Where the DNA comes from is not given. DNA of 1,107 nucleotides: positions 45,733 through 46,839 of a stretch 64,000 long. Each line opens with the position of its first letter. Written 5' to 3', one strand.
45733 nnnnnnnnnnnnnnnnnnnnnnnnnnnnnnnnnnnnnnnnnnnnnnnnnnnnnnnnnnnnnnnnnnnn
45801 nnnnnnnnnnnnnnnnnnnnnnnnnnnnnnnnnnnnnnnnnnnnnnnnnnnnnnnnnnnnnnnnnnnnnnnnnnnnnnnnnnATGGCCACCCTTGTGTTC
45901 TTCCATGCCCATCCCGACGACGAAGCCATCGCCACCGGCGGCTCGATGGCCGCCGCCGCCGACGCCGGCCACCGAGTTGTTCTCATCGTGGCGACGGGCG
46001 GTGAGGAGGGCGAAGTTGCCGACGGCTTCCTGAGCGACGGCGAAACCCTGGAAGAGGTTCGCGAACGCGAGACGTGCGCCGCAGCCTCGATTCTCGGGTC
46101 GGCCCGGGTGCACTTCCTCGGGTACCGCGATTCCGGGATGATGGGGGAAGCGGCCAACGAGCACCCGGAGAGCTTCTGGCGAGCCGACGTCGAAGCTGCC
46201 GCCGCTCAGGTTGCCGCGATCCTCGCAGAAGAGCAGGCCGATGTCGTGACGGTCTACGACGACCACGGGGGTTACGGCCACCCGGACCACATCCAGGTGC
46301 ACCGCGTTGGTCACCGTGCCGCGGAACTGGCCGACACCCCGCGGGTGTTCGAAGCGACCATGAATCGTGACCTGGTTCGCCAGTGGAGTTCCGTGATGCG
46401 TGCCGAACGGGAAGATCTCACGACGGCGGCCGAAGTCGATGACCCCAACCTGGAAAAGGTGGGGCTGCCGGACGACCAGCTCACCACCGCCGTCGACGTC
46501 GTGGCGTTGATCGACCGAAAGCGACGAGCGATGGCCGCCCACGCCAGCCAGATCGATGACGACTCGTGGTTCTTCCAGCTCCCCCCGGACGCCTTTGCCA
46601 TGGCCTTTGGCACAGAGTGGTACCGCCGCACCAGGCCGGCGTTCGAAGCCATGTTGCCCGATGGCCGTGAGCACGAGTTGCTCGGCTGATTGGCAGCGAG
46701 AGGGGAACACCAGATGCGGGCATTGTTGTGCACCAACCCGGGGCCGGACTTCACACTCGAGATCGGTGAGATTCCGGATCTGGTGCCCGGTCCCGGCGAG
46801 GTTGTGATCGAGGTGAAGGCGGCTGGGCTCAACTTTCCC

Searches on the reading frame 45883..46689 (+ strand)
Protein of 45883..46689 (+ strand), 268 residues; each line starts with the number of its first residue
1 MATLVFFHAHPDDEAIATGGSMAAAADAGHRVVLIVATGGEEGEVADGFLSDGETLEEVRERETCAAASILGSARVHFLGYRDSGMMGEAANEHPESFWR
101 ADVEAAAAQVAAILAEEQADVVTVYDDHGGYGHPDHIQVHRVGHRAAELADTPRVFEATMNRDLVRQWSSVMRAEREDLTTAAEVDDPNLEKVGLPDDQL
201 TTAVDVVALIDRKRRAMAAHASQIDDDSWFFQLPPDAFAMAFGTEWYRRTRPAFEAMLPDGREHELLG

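Call 10: find_encoding_contigs(protein=window:45883-46689:+, flank=6000, max_places=10)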
Protein window:45883-46689:+ (268 aa): 2 contigs read that carry it; 2 places shown.
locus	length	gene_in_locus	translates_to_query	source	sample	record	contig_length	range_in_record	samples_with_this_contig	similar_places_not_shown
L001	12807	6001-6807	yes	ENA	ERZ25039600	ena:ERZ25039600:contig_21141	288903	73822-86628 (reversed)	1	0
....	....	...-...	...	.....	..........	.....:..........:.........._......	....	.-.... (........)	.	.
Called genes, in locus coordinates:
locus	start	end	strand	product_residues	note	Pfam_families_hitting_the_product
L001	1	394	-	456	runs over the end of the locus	PF00270:DEAD, PF04851:ResIII, PF00271:Helicase_C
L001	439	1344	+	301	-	PF00480:ROK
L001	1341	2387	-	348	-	PF03631:Virul_fac_BrkB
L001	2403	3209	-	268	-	PF12710:HAD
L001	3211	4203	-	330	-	PF00441:Acyl-CoA_dh_1, PF22924:ACOX_C_alpha1, PF08028:Acyl-CoA_dh_2, PF12806:Acyl-CoA_dh_C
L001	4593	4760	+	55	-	-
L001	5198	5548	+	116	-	PF03795:YCII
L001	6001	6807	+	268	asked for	PF02585:PIG-L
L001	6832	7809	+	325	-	PF08240:ADH_N, PF00107:ADH_zinc_N, PF13602:ADH_zinc_N_2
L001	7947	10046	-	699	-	PF00676:E1_dh, PF02779:Transket_pyr, PF02780:Transketolase_C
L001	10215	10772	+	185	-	PF00254:FKBP_C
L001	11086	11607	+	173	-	PF00034:Cytochrom_C, PF13442:Cytochrome_CBB3 (weak)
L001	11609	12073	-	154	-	PF04073:tRNA_edit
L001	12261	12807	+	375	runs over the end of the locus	PF03590:AsnA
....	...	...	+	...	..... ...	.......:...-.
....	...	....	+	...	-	?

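Call 11: search_protein_families(library=pfam, proteins=[window:45883-46689:+])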
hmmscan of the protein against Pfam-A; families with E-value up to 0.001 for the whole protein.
window:45883-46689:+ (268 aa): 1 family
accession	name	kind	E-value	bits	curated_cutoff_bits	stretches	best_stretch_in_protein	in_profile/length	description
PF02585.22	PIG-L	-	2.1e-27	96.6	28.2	1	6-146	2-128/129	GlcNAc-PI de-N-acetylase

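Call 18: find_related_loci(query=window:45883-46689:+, collection=genome_contigs, flank=3000)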
Query window:45883-46689:+ (268 aa) in genome_contigs; peptide patterns used: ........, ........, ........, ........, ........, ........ (x = any residue, [..] = any of these).
600 stretches matched a pattern (row limit reached: there are more); 582 encode a relative of the query (tblastn E <= 1e-3); the best 80 are kept; 80 distinct loci.
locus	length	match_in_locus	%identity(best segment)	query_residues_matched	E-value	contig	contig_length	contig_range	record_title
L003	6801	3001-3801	84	1-267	1e-142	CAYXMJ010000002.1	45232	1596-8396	MAG TPA_asm: uncultured Acidimicrobiaceae bacterium isolate binchicken_co373_9 genome assembly, contig: NODE_68_length_4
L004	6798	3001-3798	62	1-268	1e-102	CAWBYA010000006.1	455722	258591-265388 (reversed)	MAG: uncultured Acidimicrobiia bacterium isolate MFD09779.bin.1.81 genome assembly, contig: contig_38417, whole genome s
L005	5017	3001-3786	59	1-263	2e-95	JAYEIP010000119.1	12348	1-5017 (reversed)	MAG: Actinomycetota bacterium isolate MAG188 MAG188_119, whole genome shotgun sequence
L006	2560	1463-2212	63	1-249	7e-98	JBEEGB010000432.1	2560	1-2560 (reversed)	MAG: Acidimicrobiaceae bacterium isolate BP_88 scaffold_1545800, whole genome shotgun sequence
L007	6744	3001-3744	63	1-249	2e-94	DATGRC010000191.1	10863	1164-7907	MAG TPA_asm: Acidimicrobiales bacterium isolate SMAG_U10441 k141_1579419, whole genome shotgun sequence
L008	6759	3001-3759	60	1-252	3e-94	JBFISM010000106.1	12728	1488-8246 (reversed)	MAG: Acidimicrobiia bacterium isolate Mix_sand13.2021.11.D.7 k141_1204978_length_12728_cov_14.1390, whole genome shotgun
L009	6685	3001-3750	63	1-250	4e-93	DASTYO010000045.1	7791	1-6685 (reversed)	MAG TPA_asm: Acidimicrobiales bacterium isolate SMAG_U2444 k141_333568, whole genome shotgun sequence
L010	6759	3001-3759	61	1-250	1e-91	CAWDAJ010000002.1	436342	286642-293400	MAG: uncultured Acidimicrobiaceae bacterium isolate MFD01721.bin.1.254 genome assembly, contig: contig_11982, whole geno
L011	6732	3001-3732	62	1-249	4e-91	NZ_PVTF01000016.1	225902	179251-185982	Umezawaea tangerina strain DSM 44720 Ga0180964_116, whole genome shotgun sequence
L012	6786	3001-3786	58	1-267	9e-91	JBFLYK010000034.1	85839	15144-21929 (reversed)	MAG: Actinomycetota bacterium isolate MAG083 MAG083_34, whole genome shotgun sequence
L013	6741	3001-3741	61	1-250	1e-90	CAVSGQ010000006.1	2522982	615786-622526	MAG: uncultured Actinomycetota bacterium isolate MFD05684.bin.1.374 genome assembly, contig: contig_42684, whole genome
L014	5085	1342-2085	62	1-249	2e-90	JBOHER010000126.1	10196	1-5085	MAG: Haloechinothrix sp. isolate M3-S_metawrap_bin.24 k127_4410470, whole genome shotgun sequence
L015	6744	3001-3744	60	1-249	6e-90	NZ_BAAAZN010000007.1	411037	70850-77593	Amycolatopsis ultiminotia strain JCM 16898 sequence07, whole genome shotgun sequence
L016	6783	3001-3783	57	1-261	6e-90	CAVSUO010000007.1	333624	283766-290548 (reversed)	MAG: uncultured Actinomycetes bacterium isolate MFD09603.bin.2.215 genome assembly, contig: contig_62453, whole genome s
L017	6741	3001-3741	59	1-249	3e-90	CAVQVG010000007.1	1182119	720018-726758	MAG: uncultured Actinomycetes bacterium isolate MFD10064.bin.1.15 genome assembly, contig: contig_2855, whole genome sho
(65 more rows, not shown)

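Call 26: find_homologous_proteins(query=window:45883-46689:+, max_evalue=1e-60)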
Query window:45883-46689:+ (268 aa): 6151 proteins with E <= 1e-60 among 8000 candidates; the best 120 are listed.
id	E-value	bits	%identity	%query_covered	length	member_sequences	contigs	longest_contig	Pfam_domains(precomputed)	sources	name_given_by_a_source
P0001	1.6e-159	547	93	100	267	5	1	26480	PF02585.23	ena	-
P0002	8.2e-159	545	91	100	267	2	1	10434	PF02585.23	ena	-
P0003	4.7e-146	503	85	100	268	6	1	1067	PF02585.23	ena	-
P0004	2.1e-142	491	83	100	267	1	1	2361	PF02585.23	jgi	jgi:LmbE family N-acetylglucosaminyl deacetylase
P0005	5.7e-142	490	82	100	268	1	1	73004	PF02585.23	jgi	jgi:LmbE family N-acetylglucosaminyl deacetylase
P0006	3.8e-137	474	79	100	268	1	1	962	PF02585.23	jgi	jgi:LmbE family N-acetylglucosaminyl deacetylase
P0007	6.8e-127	440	81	92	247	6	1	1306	PF02585.23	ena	-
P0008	2.1e-118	413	75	92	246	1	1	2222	PF02585.23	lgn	-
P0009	1.0e-111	391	70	99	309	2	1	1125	PF02585.23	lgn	-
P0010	2.2e-110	386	72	95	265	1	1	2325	PF02585.23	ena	-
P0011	1.1e-107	377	68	99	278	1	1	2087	PF02585.23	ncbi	-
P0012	2.9e-107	376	67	100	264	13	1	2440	PF02585.23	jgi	jgi:LmbE family N-acetylglucosaminyl deacetylase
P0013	1.3e-106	374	69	95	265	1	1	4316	PF02585.23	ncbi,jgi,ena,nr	ncbi:MAG: PIG-L family deacetylase [Acidimicrobiia bacterium]|nr:PIG-L family deacetylase [Acidimicr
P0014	1.9e-106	373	68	95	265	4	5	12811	PF02585.23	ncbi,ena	-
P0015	2.4e-106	373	67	95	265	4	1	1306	PF02585.23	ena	-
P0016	3.5e-106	373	67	100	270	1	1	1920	PF02585.23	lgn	-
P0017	3.5e-106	373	69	95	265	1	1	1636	PF02585.23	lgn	-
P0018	4.4e-106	372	65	100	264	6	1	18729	PF02585.23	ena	-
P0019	5.1e-106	372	69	99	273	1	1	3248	PF02585.23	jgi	jgi:LmbE family N-acetylglucosaminyl deacetylase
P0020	2.8e-105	370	68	100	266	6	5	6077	PF02585.23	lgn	-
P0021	7.4e-105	368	68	99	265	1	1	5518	PF02585.23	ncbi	-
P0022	1.4e-104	367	68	95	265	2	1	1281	PF02585.23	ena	-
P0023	5.6e-104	365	68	95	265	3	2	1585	PF02585.23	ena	-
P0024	7.8e-104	365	67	95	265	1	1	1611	PF02585.23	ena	-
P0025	1.8e-102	360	64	100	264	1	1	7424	PF02585.23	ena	-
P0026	4.4e-102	359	63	99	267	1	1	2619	PF02585.23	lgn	-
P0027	5.9e-102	359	65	100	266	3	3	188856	PF02585.23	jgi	jgi:LmbE family N-acetylglucosaminyl deacetylase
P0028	1.2e-101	358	64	100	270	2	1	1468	PF02585.23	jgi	-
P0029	1.2e-101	358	63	100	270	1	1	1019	PF02585.23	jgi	-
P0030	5.2e-101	356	66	95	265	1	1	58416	PF02585.23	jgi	jgi:LmbE family N-acetylglucosaminyl deacetylase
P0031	1.4e-100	354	64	100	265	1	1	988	PF02585.23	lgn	-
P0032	3.9e-100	353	64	99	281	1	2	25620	PF02585.23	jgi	jgi:LmbE family N-acetylglucosaminyl deacetylase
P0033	3.9e-100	353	63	100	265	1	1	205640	PF02585.23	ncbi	-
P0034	8.6e-100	352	66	99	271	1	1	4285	PF02585.23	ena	-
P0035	1.0e-99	351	63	96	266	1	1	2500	PF02585.23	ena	-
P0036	1.2e-99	351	64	100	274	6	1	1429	PF02585.23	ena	-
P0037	1.8e-98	347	63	100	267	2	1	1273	PF02585.23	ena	-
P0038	2.3e-98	347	63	100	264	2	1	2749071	PF02585.23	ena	-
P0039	8.0e-98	345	61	100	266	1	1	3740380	PF02585.23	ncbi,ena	-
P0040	1.6e-97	344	64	100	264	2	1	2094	PF02585.23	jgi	jgi:LmbE family N-acetylglucosaminyl deacetylase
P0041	2.1e-97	344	65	95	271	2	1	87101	PF02585.23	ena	-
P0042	2.2e-97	344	63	99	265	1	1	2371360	PF02585.23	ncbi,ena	-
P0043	3.6e-97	343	64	98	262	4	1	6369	PF02585.23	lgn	-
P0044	3.9e-97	343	65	95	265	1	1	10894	PF02585.23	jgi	jgi:LmbE family N-acetylglucosaminyl deacetylase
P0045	8.1e-97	342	61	100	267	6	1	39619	PF02585.23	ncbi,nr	ncbi:MAG TPA: PIG-L family deacetylase [Acidimicrobiia bacterium]|nr:PIG-L family deacetylase [Acidi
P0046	9.4e-97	342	63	100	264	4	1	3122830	PF02585.23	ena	-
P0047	1.1e-96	341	62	100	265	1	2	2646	PF02585.23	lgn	-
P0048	1.1e-96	341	60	100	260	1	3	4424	PF02585.23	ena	-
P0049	2.5e-96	340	84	70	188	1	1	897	PF02585.23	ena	-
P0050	2.7e-96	340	62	100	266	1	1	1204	PF02585.23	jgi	jgi:LmbE family N-acetylglucosaminyl deacetylase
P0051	3.1e-96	340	61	100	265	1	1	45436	PF02585.23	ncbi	-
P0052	1.1e-95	338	63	100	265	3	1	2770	PF02585.23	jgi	jgi:LmbE family N-acetylglucosaminyl deacetylase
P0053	1.1e-95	338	61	99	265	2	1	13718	PF02585.23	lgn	-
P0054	1.2e-95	338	62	100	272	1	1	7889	PF02585.23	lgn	-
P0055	1.6e-95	338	63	96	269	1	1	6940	PF02585.23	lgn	-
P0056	2.0e-95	337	66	93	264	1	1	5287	PF02585.23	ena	-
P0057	3.2e-95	337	64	100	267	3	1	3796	PF02585.23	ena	-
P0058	5.5e-95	336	61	100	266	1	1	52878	PF02585.23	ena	-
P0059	7.6e-95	335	61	99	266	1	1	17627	PF02585.23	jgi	jgi:LmbE family N-acetylglucosaminyl deacetylase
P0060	8.5e-95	335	61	100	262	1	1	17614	PF02585.23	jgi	jgi:LmbE family N-acetylglucosaminyl deacetylase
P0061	1.9e-94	334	63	100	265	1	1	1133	PF02585.23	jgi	jgi:LmbE family N-acetylglucosaminyl deacetylase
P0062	2.1e-94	334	65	93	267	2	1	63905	PF02585.23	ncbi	ncbi:MAG: PIG-L family deacetylase [Actinomycetota bacterium]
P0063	2.9e-94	333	62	100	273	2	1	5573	PF02585.23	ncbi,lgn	-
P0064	5.5e-94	333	63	94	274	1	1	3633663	PF02585.23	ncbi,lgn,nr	ncbi:MAG: PIG-L family deacetylase [Acidimicrobiales bacterium]|nr:PIG-L family deacetylase [Acidimi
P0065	9.1e-94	332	64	93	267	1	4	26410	PF02585.23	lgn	-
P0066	1.0e-93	332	62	100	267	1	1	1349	PF02585.23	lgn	-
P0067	2.1e-93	331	62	94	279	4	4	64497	PF02585.23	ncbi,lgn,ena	-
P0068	5.2e-93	329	59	100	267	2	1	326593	PF02585.23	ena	-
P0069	6.4e-93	329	65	93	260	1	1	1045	PF02585.23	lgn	-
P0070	1.3e-92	328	64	92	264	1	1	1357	PF02585.23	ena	-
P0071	1.3e-92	328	64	92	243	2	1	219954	PF02585.23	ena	-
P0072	3.0e-92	327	62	94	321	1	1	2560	PF02585.23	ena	-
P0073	3.6e-92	327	63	100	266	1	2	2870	PF02585.23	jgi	jgi:LmbE family N-acetylglucosaminyl deacetylase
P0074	4.1e-92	326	60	100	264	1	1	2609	PF02585.23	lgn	-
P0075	4.3e-92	326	64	93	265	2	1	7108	PF02585.23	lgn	-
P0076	5.0e-92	326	59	100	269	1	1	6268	PF02585.23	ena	-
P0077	5.5e-92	326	64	93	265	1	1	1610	PF02585.23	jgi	jgi:LmbE family N-acetylglucosaminyl deacetylase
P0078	5.8e-92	326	63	93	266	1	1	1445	PF02585.23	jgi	jgi:LmbE family N-acetylglucosaminyl deacetylase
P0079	6.3e-92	326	59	100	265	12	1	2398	PF02585.23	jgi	jgi:LmbE family N-acetylglucosaminyl deacetylase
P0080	8.1e-92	325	61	96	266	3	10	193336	PF02585.23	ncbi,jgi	ncbi:MAG TPA: PIG-L family deacetylase [Acidimicrobiia bacterium]|jgi:LmbE family N-acetylglucosamin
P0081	1.0e-91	325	60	100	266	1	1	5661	PF02585.23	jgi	jgi:LmbE family N-acetylglucosaminyl deacetylase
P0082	1.1e-91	325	65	93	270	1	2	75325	PF02585.23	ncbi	ncbi:MAG: PIG-L family deacetylase [Actinomycetota bacterium]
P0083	1.2e-91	325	64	93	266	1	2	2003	PF02585.23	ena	-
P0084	1.4e-91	325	62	97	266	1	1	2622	PF02585.23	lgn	-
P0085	1.5e-91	325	63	95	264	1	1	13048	PF02585.23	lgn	-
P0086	1.7e-91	324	62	94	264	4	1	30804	PF02585.23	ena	-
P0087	1.8e-91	324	61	100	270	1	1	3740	PF02585.23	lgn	-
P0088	1.9e-91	324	61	95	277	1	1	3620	PF02585.23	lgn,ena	-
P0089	1.9e-91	324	62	95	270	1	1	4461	PF02585.23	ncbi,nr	ncbi:MAG: GlcNAc-PI de-N-acetylase [Acidimicrobiia bacterium]|nr:GlcNAc-PI de-N-acetylase [Acidimicr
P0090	2.0e-91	324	62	92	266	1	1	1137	PF02585.23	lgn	-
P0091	2.0e-91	324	64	93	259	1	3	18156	PF02585.23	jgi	-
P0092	2.2e-91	324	62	93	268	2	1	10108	PF02585.23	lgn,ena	-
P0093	2.3e-91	324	62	100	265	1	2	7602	PF02585.23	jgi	jgi:LmbE family N-acetylglucosaminyl deacetylase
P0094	2.4e-91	324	63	95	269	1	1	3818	PF02585.23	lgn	-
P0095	2.5e-91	324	62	100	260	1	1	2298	PF02585.23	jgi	jgi:LmbE family N-acetylglucosaminyl deacetylase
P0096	3.1e-91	324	64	93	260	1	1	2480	PF02585.23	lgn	-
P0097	3.8e-91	323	59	99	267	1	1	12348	PF02585.23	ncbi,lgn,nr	ncbi:MAG: PIG-L family deacetylase [Actinomycetota bacterium]|nr:PIG-L family deacetylase [Actinomyc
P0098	5.0e-91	323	63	91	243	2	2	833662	PF02585.23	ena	-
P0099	5.2e-91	323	58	97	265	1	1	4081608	PF02585.23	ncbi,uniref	ncbi:PIG-L family deacetylase [Actinospongicola halichondriae]|uniref:PIG-L family deacetylase n=1 T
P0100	5.4e-91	323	64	93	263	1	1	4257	PF02585.23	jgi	jgi:LmbE family N-acetylglucosaminyl deacetylase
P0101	5.6e-91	323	64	93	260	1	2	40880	PF02585.23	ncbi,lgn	-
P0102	6.7e-91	322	64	92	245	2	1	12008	PF02585.23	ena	-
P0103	6.7e-91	322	62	93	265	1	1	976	PF02585.23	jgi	jgi:LmbE family N-acetylglucosaminyl deacetylase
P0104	6.9e-91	322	61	100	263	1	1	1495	PF02585.23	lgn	-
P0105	7.3e-91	322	64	94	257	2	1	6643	PF02585.23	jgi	jgi:LmbE family N-acetylglucosaminyl deacetylase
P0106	8.8e-91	322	63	92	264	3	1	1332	PF02585.23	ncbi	-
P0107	9.3e-91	322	63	92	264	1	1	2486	PF02585.23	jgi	-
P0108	9.7e-91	322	60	100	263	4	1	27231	PF02585.23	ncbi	ncbi:PIG-L family deacetylase [soil metagenome]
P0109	9.8e-91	322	61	100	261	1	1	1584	PF02585.23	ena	-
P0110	1.0e-90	322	62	93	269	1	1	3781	PF02585.23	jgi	jgi:LmbE family N-acetylglucosaminyl deacetylase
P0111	1.0e-90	322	63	93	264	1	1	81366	PF02585.23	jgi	jgi:LmbE family N-acetylglucosaminyl deacetylase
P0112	1.1e-90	322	60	100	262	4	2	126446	PF02585.23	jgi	jgi:LmbE family N-acetylglucosaminyl deacetylase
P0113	1.2e-90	322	60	100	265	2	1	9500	PF02585.23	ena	-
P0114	1.2e-90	322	60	98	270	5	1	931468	PF02585.23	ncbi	ncbi:MAG: PIG-L family deacetylase [Acidimicrobiales bacterium]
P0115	1.2e-90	322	58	98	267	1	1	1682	PF02585.23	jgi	jgi:LmbE family N-acetylglucosaminyl deacetylase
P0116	1.3e-90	322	63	96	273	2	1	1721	PF02585.23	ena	-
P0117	1.3e-90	322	63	94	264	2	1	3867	PF02585.23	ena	-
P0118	1.3e-90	322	62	92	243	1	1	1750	PF02585.23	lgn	-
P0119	1.3e-90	321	64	93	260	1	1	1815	PF02585.23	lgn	-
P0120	1.4e-90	321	59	100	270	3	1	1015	PF02585.23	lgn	-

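Call 27: find_encoding_contigs(protein=P0001, flank=3000, max_places=6)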
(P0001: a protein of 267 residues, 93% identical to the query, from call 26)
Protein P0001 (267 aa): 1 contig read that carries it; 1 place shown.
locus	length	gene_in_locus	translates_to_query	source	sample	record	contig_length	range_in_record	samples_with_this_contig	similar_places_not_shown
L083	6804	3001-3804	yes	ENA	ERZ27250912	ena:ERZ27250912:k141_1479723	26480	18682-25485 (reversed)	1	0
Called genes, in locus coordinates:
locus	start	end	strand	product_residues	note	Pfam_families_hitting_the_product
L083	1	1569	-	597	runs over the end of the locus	PF02771:Acyl-CoA_dh_N, PF02770:Acyl-CoA_dh_M, PF00441:Acyl-CoA_dh_1, PF22924:ACOX_C_alpha1, PF08028:Acyl-CoA_dh_2, PF12806:Acyl-CoA_dh_C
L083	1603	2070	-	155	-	PF00210:Ferritin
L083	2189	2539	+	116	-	PF03795:YCII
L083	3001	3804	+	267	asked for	PF02585:PIG-L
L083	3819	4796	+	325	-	PF08240:ADH_N, PF00107:ADH_zinc_N, PF13602:ADH_zinc_N_2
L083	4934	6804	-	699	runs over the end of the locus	PF00676:E1_dh, PF02779:Transket_pyr, PF02780:Transketolase_C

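Call 28: find_encoding_contigs(protein=P0002, flank=3000, max_places=6)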
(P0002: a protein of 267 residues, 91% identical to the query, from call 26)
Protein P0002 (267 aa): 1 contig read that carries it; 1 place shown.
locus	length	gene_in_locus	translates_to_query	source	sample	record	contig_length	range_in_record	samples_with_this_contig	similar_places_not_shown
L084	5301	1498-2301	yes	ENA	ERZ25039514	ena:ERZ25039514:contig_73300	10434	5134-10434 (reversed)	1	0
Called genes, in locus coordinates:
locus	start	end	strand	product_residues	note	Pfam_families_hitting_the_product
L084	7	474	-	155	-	PF00210:Ferritin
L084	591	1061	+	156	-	PF03795:YCII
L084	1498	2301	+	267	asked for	PF02585:PIG-L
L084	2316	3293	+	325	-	PF08240:ADH_N, PF00107:ADH_zinc_N, PF13602:ADH_zinc_N_2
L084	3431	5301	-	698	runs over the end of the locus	PF00676:E1_dh, PF02779:Transket_pyr, PF02780:Transketolase_C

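Call 29: find_encoding_contigs(protein=P0005, flank=3000, max_places=6)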
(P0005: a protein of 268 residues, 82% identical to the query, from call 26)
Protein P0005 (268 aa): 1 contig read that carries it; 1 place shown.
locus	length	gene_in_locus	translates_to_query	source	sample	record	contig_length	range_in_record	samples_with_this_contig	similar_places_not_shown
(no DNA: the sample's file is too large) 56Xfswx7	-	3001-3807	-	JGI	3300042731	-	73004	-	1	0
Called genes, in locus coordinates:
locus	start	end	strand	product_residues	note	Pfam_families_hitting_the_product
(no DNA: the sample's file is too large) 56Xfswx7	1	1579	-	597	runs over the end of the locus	PF02771:Acyl-CoA_dh_N, PF02770:Acyl-CoA_dh_M, PF00441:Acyl-CoA_dh_1, PF22924:ACOX_C_alpha1 (weak), PF08028:Acyl-CoA_dh_2, PF12806:Acyl-CoA_dh_C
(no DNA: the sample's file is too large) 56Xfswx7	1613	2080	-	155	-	PF00210:Ferritin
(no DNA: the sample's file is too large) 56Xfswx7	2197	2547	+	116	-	PF03795:YCII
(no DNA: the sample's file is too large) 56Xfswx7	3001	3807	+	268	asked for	PF02585:PIG-L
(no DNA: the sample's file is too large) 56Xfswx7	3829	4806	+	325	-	PF08240:ADH_N, PF00107:ADH_zinc_N, PF13602:ADH_zinc_N_2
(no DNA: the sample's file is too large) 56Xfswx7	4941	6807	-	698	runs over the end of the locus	PF00676:E1_dh, PF02779:Transket_pyr, PF02780:Transketolase_C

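Call 36: find_encoding_contigs(protein=P0004, flank=3000, max_places=4)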
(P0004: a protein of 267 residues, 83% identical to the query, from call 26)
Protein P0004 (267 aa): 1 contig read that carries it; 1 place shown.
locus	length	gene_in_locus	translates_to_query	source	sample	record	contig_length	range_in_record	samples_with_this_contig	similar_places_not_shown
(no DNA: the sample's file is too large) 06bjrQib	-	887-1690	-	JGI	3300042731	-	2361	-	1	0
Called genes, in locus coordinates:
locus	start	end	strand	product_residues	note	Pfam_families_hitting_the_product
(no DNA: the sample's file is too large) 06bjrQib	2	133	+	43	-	?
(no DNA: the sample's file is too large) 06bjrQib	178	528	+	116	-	PF03795:YCII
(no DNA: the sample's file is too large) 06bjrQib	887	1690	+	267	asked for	PF02585:PIG-L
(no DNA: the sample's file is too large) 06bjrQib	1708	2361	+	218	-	?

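Call 37: find_encoding_contigs(protein=P0008, flank=3000, max_places=4)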
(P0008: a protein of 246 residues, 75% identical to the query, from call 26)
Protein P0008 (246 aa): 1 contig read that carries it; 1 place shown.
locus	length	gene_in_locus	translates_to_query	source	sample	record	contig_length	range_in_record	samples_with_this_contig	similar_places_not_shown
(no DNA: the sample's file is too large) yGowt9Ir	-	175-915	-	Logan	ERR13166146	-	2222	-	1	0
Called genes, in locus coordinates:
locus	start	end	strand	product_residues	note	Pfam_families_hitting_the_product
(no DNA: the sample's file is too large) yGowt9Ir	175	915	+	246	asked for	PF02585:PIG-L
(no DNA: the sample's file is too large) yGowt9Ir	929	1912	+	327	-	PF08240:ADH_N, PF00107:ADH_zinc_N, PF13602:ADH_zinc_N_2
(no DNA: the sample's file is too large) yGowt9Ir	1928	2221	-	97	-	?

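Call 38: find_encoding_contigs(protein=P0010, flank=3000, max_places=4)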
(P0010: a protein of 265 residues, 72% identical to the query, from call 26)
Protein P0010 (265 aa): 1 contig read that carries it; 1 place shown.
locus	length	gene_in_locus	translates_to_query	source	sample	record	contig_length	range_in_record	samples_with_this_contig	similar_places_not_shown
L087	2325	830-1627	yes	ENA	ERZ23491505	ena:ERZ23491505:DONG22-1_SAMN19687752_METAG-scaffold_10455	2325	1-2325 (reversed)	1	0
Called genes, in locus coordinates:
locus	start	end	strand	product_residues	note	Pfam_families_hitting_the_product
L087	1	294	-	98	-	?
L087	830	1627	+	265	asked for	PF02585:PIG-L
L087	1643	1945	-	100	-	PF12802:MarR_2 (weak), PF01047:MarR (faint), PF13412:HTH_24 (weak)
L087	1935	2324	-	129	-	?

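Call 48: find_encoding_contigs(protein=P0003, flank=3000, max_places=6)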
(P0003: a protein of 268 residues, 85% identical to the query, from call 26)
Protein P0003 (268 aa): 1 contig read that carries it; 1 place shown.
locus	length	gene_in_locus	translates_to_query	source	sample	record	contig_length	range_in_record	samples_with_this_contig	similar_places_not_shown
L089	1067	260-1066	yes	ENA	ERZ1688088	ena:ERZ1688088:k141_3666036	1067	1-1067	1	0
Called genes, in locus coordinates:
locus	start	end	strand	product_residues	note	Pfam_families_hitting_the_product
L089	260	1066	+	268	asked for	PF02585:PIG-L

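Call 71: search_protein_families(library=ncbifam, proteins=[window:45883-46689:+], max_evalue=0.001)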
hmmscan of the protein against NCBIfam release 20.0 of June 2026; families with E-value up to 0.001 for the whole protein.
window:45883-46689:+ (268 aa): 4 families
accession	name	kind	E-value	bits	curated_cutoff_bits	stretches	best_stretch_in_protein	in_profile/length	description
TIGR03445.1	mycothiol_MshB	equivalog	4.9e-50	171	224.35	1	6-267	2-281/284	N-acetyl-1-D-myo-inositol-2-amino-2-deoxy-alpha-D-glucopyranoside deacetylase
TIGR03446.1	mycothiol_Mca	equivalog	3.1e-38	132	277.15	1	4-260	3-276/283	mycothiol conjugate amidase Mca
TIGR04000.1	thiol_BshB2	equivalog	4.4e-15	55.9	195.25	1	7-162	6-152/217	bacillithiol biosynthesis deacetylase BshB2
TIGR04001.1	thiol_BshB1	equivalog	2.5e-11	43.7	182.5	1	5-150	5-125/226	bacillithiol biosynthesis deacetylase BshB1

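Call 72: list_cluster_members(proteins=[window:45883-46689:+])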
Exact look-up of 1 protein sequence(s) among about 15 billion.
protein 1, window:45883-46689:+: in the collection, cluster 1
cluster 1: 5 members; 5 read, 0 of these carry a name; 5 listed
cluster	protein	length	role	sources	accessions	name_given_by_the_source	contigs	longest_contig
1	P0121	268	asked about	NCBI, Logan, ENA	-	-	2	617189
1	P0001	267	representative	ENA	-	-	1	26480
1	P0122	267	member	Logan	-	-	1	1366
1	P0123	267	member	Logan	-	-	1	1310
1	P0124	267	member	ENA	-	-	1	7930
